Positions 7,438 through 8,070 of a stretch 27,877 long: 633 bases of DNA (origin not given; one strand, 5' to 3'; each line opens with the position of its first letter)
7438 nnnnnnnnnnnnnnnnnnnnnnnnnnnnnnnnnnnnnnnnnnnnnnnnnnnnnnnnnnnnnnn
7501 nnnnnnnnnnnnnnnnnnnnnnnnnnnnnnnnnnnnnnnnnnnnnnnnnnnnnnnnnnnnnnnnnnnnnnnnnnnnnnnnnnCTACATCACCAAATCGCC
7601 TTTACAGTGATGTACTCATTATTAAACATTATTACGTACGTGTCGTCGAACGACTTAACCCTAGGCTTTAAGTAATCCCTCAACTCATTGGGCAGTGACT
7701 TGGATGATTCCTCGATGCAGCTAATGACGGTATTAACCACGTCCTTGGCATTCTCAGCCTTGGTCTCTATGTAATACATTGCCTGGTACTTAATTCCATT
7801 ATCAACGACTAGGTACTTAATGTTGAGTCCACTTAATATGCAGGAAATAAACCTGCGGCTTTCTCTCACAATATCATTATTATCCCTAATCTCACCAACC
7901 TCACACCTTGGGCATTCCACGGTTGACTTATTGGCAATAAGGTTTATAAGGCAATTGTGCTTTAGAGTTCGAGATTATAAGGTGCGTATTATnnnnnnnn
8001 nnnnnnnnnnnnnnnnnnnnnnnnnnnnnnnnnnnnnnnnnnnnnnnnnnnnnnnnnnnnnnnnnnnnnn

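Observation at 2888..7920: Complete five-gene 'arcade' actin-cytoskeleton operon (arcadin-1, crenactin, arcadin-2, arcadin-3-position ORF, arcadin-4)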

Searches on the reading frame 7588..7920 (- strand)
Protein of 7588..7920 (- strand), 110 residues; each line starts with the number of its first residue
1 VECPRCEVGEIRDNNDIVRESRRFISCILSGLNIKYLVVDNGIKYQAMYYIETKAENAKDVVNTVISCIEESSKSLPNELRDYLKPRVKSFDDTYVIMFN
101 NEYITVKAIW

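Call 3: search_protein_families(library=pfam, proteins=[window:7588-7920:-], max_evalue=1)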
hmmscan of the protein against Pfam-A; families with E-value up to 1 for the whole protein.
window:7588-7920:- (110 aa): 0 families

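Call 4: search_protein_families(library=ncbifam, proteins=[window:7588-7920:-], max_evalue=1)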
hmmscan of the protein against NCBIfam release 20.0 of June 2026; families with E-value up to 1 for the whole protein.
window:7588-7920:- (110 aa): 1 family
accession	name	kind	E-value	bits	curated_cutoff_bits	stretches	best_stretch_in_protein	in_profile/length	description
NF038389.1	ArsS_fam_HK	equivalog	0.021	14.3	250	1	32-89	312-361/403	ArsS family sensor histidine kinase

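Call 11: find_homologous_proteins(query=window:7588-7920:-, max_evalue=0.001)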
Query window:7588-7920:- (110 aa): 13 proteins with E <= 0.001 among 14 candidates.
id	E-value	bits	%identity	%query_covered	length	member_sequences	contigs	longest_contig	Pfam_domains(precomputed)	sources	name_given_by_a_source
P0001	1.6e-65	236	97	100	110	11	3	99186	-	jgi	jgi:hypothetical protein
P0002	1.2e-50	188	72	100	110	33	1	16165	-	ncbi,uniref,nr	ncbi:hypothetical protein B7L70_08740 [Vulcanisaeta sp. EB80]|uniref:hypothetical protein n=1 Tax=Vu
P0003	1.3e-50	188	73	100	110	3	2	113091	-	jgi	jgi:hypothetical protein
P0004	7.2e-48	179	65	100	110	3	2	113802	-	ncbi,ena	ncbi:MAG: hypothetical protein ACP5NQ_07000 [Vulcanisaeta sp.]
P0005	3.7e-46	174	69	100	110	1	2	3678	-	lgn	-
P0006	3.9e-45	170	64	100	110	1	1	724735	-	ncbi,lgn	-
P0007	6.2e-45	170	65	100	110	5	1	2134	-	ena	-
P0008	1.2e-44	169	62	100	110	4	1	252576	-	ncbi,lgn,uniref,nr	ncbi:hypothetical protein [Vulcanisaeta sp. JCM 16159]|uniref:hypothetical protein n=1 Tax=Vulcanisa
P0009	1.1e-43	166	63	100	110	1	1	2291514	-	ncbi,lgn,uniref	ncbi:hypothetical protein JCM16161A_12360 [Vulcanisaeta sp. JCM 16161]|uniref:hypothetical protein n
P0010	1.3e-43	165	61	100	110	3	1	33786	-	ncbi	ncbi:MAG: hypothetical protein TU36_004850 [Vulcanisaeta sp. AZ3]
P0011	2.1e-43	165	61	100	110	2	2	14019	-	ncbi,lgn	-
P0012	8.2e-37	143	67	85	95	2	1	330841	-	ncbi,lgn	-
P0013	4.9e-17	80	65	55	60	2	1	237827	-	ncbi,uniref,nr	ncbi:hypothetical protein [Vulcanisaeta sp. JCM 16161]|uniref:hypothetical protein n=1 Tax=Vulcanisa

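Call 13: search_solved_structures(query=window:7588-7920:-, max_evalue=10, show_alignments=2)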
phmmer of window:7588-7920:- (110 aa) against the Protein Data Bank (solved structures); distinct sequences matched with E-value up to 10: 2.
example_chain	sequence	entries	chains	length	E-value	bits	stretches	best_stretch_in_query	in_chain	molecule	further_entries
6n7p_J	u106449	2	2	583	0.63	13.6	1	34-96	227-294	Pre-mRNA-processing protein PRP40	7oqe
7tbi_M1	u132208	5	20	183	1.3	12.6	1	19-81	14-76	Nsp1 | NUP62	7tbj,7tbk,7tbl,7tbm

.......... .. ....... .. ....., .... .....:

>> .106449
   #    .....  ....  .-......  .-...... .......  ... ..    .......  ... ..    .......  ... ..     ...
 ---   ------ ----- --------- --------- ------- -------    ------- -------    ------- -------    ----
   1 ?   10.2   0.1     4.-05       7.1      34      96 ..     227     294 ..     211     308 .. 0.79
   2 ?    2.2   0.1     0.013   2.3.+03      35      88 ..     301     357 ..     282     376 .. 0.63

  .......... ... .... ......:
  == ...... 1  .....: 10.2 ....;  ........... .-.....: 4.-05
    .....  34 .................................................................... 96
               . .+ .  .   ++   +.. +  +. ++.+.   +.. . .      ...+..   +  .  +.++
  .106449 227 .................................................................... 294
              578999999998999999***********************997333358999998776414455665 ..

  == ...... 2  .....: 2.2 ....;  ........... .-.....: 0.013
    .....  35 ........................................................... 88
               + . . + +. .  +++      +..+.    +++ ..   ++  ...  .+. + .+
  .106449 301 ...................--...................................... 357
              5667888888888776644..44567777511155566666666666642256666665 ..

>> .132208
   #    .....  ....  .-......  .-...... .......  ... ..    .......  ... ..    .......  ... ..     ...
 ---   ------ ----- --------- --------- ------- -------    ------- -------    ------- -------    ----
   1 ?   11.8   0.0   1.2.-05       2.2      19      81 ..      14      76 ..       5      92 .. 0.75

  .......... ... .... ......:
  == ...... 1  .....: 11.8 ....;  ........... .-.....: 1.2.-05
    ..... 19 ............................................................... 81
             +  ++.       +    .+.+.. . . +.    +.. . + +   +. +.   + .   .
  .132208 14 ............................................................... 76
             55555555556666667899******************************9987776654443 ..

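Call 16: search_solved_structures(query=A1, max_evalue=10, show_alignments=2)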
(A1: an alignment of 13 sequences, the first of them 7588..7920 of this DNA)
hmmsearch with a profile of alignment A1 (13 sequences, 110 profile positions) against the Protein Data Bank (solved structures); distinct sequences matched with E-value up to 10: 5.
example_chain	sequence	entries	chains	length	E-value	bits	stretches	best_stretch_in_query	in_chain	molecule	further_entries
7wu7_5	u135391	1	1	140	0.031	17.6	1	16-87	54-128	Prefoldin subunit 5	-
6nr8_5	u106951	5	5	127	0.032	17.6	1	16-87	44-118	Prefoldin subunit 5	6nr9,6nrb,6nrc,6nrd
2ivx_A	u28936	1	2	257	0.36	14.2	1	16-86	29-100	CYCLIN-T2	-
6kos_A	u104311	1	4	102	2.1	11.8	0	58-98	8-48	SUWA (Super WA20)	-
2xhl_B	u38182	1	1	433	10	9.6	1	30-91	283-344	BOTULINUM NEUROTOXIN B HEAVY CHAIN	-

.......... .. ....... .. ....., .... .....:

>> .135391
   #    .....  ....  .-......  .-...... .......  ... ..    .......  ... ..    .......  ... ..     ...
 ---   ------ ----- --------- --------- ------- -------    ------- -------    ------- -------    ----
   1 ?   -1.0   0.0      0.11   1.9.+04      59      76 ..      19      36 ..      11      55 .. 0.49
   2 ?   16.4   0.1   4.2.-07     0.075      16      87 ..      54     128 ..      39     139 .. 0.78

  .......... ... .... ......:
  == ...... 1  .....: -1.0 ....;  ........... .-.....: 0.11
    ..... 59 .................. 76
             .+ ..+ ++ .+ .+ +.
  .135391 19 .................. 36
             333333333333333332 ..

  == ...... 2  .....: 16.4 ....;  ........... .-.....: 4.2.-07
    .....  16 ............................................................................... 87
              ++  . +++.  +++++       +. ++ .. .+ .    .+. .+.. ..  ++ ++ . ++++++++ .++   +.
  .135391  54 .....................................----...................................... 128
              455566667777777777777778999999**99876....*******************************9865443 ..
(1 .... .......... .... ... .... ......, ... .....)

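Call 18: find_homologous_proteins(query=A1, max_evalue=0.01)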
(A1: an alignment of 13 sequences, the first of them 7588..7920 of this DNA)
Query A1 (13 sequences) (110 aa, profile of the alignment): 25 proteins with E <= 0.01 among 2651 candidates.
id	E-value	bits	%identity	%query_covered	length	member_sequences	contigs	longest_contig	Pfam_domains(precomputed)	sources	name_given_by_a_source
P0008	4.4e-50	186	62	100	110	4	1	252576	-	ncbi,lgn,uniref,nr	ncbi:hypothetical protein [Vulcanisaeta sp. JCM 16159]|uniref:hypothetical protein n=1 Tax=Vulcanisa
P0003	5.9e-50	186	73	100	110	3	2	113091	-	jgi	jgi:hypothetical protein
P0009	1.7e-49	184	63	100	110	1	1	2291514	-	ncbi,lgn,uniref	ncbi:hypothetical protein JCM16161A_12360 [Vulcanisaeta sp. JCM 16161]|uniref:hypothetical protein n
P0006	4.0e-49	183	64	100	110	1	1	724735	-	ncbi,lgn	-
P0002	1.4e-48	181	72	100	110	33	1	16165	-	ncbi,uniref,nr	ncbi:hypothetical protein B7L70_08740 [Vulcanisaeta sp. EB80]|uniref:hypothetical protein n=1 Tax=Vu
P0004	2.2e-48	181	65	100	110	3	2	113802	-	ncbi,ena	ncbi:MAG: hypothetical protein ACP5NQ_07000 [Vulcanisaeta sp.]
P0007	2.9e-48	180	65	100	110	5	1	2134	-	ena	-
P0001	1.3e-47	178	97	100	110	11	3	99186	-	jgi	jgi:hypothetical protein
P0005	2.1e-47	178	69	100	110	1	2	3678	-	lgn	-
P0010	2.5e-46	174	61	100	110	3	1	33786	-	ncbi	ncbi:MAG: hypothetical protein TU36_004850 [Vulcanisaeta sp. AZ3]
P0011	7.3e-46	173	61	100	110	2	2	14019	-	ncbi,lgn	-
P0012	8.2e-40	153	67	85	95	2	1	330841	-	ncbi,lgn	-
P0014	9.4e-31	124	45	100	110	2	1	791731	-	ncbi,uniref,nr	ncbi:hypothetical protein [Vulcanisaeta thermophila]|uniref:hypothetical protein n=1 Tax=Vulcanisaet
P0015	1.0e-30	124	33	88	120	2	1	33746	-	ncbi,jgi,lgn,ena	-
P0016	9.3e-30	121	26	88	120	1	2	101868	-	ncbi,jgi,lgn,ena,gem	-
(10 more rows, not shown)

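Call 27: predict_structure(alignment_id=A3)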
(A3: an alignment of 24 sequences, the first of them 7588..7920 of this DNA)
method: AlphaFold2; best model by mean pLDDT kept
length: 110 residues; sequences in the alignment: 24
mean_pLDDT: 91.0   pTM: 0.83
mean pLDDT of the five models: 91.0, 90.5, 89.6, 89.3, 88.5
residues with pLDDT >= 90: 81; 70-90: 23; 50-70: 6; < 50: 0
segments of 3 or more residues with pLDDT < 50: none
pLDDT, mean of each block of 10 residues (from residue 1): 85 89 94 93 78 95 96 91 93 93 93
secondary structure, 60 per line:
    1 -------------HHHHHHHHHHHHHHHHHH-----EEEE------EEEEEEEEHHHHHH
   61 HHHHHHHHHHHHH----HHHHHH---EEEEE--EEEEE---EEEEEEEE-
elements in order: H14-31 E37-40 E47-54 H55-73 H78-83 E87-91 E94-98 E102-109

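Call 31: search_protein_representatives(alignment_id=A3)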
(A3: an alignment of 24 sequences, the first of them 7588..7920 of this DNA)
Query: 24 sequences, 115 profile positions. Proteins with E-value up to 0.001 (for the whole library): 20; up to 1e-10: 14; up to 1e-30: 5. The best 20 are listed.
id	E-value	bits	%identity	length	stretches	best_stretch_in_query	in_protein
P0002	3.3e-38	146.4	-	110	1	7-114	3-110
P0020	3.5e-37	143.1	-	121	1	1-115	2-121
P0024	1.6e-36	141.0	-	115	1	1-115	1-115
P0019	3.4e-35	136.7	-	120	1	1-115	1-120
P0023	2.5e-34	133.9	-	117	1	1-115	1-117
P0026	1.9e-25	105.4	-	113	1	12-114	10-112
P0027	2.5e-25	105.0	-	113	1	4-114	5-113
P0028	1.4e-24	102.6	-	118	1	1-113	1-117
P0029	7.6e-22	93.7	-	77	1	39-115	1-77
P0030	1.7e-19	86.2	-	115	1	1-114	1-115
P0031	2.1e-19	85.9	-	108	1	5-114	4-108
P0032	3.7e-17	78.6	-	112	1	10-114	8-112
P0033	3.2e-12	62.7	-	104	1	7-113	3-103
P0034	2.3e-11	59.9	-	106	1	9-114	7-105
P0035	8.0e-10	55.0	-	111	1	7-114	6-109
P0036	4.4e-08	49.4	-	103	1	24-112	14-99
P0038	4.4e-05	39.7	-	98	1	17-75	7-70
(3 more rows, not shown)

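Call 33: fold_search(model_id=the predicted structure, library=pdb)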
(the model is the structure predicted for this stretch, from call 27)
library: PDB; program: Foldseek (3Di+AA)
matches with E <= 10: 991; with E <= 0.001: 0
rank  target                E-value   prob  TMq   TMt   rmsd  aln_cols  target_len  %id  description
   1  7bl2_6                2.1e-03  1.00  0.54  0.58   3.2        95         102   15  pre-50S-ObgE particle state 1 (released 2021-05-12)
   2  7o9k_u                3.7e-03  1.00  0.49  0.42   6.7       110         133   14  Human mitochondrial ribosome large subunit assembly intermediate with MTERF4-NSUN4, MRM2, MTG1, the MALSU module, GTPB (released 2021-06-30)
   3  7po4_za               4.8e-03  1.00  0.52  0.47   5.4       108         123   12  Assembly intermediate of human mitochondrial ribosome large subunit (largely unfolded rRNA with MALSU1, L0R8F8 and AC (released 2022-06-15)
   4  9e9c_u                7.5e-03  1.00  0.52  0.46   3.7        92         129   14  Mouse mitoribosome large subunit assembly intermediate bound to NSUN4, METRF4, GTPBP7, GTPBP10 and the MALSU1-L0R8F8-m (released 2025-08-06)
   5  3ups                  9.1e-03  1.00  0.56  0.57   3.7       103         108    6  Crystal structure of iojap-like protein from Zymomonas mobilis (released 2011-12-28)
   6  8pk0_u                9.1e-03  0.97  0.45  0.40   5.9        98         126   13  human mitoribosomal large subunit assembly intermediate 1 with GTPBP10-GTPBP7 (released 2023-12-13)
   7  7odr_u                1.0e-02  0.99  0.49  0.49   3.4        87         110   16  State A of the human mitoribosomal large subunit assembly intermediate (released 2021-06-23)
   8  2dvi_A                1.3e-02  0.91  0.42  0.14   6.3       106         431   11  Complex structure of CCA-adding enzyme, mini-DCC and CTP (released 2006-11-14)
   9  5ool_u                1.5e-02  0.99  0.50  0.49   3.5        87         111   16  Structure of a native assembly intermediate of the human mitochondrial ribosome with unfolded interfacial rRNA (released 2017-09-13)
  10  9hcd_u                2.1e-02  1.00  0.52  0.46   4.0        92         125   13  Mouse mitoribosome large subunit assembly intermediate (with uL16m) bound to MRM3-dimer, DDX28 and the MALSU-L0R8F8-mt (released 2025-06-11)
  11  7o9m_u                2.1e-02  1.00  0.53  0.46   3.2        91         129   11  Human mitochondrial ribosome large subunit assembly intermediate with MTERF4-NSUN4, MRM2, MTG1 and the MALSU module (released 2021-06-30)
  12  9ss4_FS               2.6e-02  1.00  0.58  0.61   2.8        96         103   14  pre-50S ribosomal subunit in rimM-KO with RsfS (-H68) (released 2026-02-04)
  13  2id1_A                4.3e-02  1.00  0.59  0.55   2.9        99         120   11  X-Ray Crystal Structure of Protein CV0518 from Chromobacterium violaceum, Northeast Structural Genomics Consortium Tar (released 2006-09-26)
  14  4ev6_E                4.6e-02  0.28  0.21  0.10  11.5        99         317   14  The complete structure of CorA magnesium transporter from Methanocaldococcus jannaschii (released 2012-10-31)
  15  1px5_A                5.2e-02  0.38  0.28  0.13   6.6        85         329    9  Crystal structure of the 2'-specific and double-stranded RNA-activated interferon-induced antiviral protein 2'-5'-olig (released 2003-11-25)
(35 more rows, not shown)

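Call 36: search_solved_structures(query=A4, max_evalue=10, show_alignments=2)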
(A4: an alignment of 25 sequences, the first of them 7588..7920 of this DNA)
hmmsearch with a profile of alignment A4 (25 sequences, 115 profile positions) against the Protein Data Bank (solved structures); distinct sequences matched with E-value up to 10: 2.
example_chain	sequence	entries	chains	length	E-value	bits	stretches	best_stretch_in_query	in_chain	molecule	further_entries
7e43_B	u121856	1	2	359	0.62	13.3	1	42-89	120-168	Peptide methionine sulfoxide reductase MsrA/MsrB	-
5tpj_A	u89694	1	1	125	0.71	13.1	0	61-91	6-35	denovo NTF2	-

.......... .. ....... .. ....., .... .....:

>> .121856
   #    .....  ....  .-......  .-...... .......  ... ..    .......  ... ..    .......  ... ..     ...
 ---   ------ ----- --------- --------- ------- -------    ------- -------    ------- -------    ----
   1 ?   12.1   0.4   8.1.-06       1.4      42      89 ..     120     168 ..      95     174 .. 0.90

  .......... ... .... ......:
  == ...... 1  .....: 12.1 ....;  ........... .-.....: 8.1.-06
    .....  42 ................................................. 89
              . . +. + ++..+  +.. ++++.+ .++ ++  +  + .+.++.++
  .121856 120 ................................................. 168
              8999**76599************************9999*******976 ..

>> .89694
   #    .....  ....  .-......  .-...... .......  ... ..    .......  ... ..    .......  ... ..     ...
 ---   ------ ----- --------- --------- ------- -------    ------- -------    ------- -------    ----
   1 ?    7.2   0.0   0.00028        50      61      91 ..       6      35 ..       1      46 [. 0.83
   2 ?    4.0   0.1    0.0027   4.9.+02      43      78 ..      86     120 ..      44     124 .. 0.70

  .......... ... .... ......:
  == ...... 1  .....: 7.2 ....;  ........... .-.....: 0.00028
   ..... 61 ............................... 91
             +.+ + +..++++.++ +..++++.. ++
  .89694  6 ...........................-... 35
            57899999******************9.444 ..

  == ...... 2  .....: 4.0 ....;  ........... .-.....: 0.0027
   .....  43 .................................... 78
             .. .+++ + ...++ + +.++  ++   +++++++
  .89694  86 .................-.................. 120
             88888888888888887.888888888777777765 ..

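Call 43: search_protein_families(library=pfam, alignment_id=A4, max_evalue=10)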
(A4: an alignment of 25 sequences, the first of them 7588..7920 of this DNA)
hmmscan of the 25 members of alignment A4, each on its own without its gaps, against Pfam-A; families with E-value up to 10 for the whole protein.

A. member 1, window:7588-7920:- (110 aa): 0 families

B. families by the number of members that match (of 25 scanned): 26 families (the first 25 are shown)
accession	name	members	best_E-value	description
PF21370.4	PAS_GdpP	2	0.091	Cyclic-di-AMP phosphodiesterase GdpP-like, PAS domain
PF09749.15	HVSL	1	0.0029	Uncharacterised conserved protein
PF13108.11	DUF3969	1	0.0057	Protein of unknown function (DUF3969)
PF01531.22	Glyco_transf_11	1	0.014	Glycosyl transferase family 11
PF05289.16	BLYB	1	0.018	Borrelia hemolysin accessory protein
PF10291.14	muHD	1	0.021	Muniscin C-terminal mu homology domain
PF11061.14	Tsr0524-like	1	0.036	Cytochrome b6f, subunit Tsr0524-like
PF20470.4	HTH_61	1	0.037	Helix-turn-helix domain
PF18835.7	Beta_helix_2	1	0.039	Beta helix repeat of Inulin fructotransferase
PF20112.4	DUF6502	1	0.047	Family of unknown function (DUF6502)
PF05205.17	COMPASS-Shg1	1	0.057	COMPASS (Complex proteins associated with Set1p) component shg1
PF02475.24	TRM5-TYW2_MTfase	1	0.067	TRM5/TYW2 methyltransferase domain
PF21277.2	T6SS_VgrG3-like_C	1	0.069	Type VI secretion system spike protein VgrG3-like, C-terminal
PF18949.5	DUF5693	1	0.072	Family of unknown function (DUF5693)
PF23265.1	Ig-like_KY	1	0.081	KY-like, immunoglobulin-like domain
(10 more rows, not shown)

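Call 49: find_encoding_contigs(protein=P0033, flank=5000, max_places=1)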
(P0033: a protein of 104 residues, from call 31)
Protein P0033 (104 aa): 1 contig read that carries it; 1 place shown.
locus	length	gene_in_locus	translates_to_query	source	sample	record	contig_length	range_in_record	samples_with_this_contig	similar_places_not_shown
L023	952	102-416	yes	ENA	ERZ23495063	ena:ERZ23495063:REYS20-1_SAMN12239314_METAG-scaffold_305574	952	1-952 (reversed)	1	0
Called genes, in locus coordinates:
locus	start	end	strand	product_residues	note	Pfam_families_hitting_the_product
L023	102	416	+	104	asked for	-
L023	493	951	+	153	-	?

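Call 50: find_encoding_contigs(protein=P0034, flank=5000, max_places=1)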
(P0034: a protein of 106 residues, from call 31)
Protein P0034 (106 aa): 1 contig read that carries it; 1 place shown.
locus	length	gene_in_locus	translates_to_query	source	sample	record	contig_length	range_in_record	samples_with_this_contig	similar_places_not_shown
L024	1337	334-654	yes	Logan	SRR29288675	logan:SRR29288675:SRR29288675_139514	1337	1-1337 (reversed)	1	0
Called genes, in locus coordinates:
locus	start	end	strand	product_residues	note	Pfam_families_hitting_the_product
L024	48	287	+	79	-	-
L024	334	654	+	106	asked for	-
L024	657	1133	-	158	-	PF13302:Acetyltransf_3 (weak), PF13420:Acetyltransf_4, PF13527:Acetyltransf_9, PF00583:Acetyltransf_1, PF13673:Acetyltransf_10, PF13508:Acetyltransf_7, PF08445:FR47 (weak)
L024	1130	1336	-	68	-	?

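Call 51: find_encoding_contigs(protein=P0027, flank=5000, max_places=1)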
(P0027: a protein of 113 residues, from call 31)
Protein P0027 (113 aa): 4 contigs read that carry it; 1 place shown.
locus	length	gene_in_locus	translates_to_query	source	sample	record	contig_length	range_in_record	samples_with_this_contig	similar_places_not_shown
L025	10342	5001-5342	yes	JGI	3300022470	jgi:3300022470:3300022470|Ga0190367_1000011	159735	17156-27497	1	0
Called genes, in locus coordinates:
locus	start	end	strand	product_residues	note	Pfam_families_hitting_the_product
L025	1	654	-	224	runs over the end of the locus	-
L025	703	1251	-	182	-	PF00583:Acetyltransf_1, PF13673:Acetyltransf_10 (faint), PF13508:Acetyltransf_7, PF08445:FR47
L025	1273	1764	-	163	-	-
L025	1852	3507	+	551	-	PF00118:Cpn60_TCP1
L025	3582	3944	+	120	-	PF01192:RNA_pol_Rpb6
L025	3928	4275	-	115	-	PF18653:Arcadin_1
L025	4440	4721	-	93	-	PF01918:Alba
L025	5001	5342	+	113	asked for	-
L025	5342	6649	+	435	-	PF00022:Actin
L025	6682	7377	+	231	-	-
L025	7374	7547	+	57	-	-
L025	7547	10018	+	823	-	PF02463:SMC_N, PF13476:AAA_23, PF13514:AAA_27 (weak), PF13555:AAA_29, PF13304:AAA_21 (faint)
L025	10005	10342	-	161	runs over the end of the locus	PF01613:Flavin_Reduct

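Call 53: find_encoding_contigs(protein=P0035, flank=5000, max_places=1)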
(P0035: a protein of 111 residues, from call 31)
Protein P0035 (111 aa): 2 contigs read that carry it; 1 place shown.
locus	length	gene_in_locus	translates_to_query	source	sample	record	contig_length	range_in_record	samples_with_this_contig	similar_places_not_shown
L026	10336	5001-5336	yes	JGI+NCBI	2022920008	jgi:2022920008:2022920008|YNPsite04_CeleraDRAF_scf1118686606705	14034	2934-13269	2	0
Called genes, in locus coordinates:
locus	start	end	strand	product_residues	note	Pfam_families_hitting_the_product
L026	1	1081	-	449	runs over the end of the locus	PF01751:Toprim (weak), PF13662:Toprim_4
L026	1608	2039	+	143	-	-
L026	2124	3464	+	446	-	PF03065:Glyco_hydro_57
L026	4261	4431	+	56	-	-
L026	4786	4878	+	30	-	-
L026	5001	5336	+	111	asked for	-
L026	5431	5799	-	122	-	PF00583:Acetyltransf_1, PF13673:Acetyltransf_10 (weak), PF13508:Acetyltransf_7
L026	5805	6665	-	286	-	-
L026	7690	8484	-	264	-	PF13481:AAA_25 (weak), PF06745:ATPase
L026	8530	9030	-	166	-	-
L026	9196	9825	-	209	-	PF05942:PaREP1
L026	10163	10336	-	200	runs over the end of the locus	PF07719:TPR_2 (faint), PF13174:TPR_6 (faint), PF13424:TPR_12 (faint), PF13428:TPR_14 (faint), PF13431:TPR_17 (faint), PF00515:TPR_1 (faint), PF14559:TPR_19 (weak)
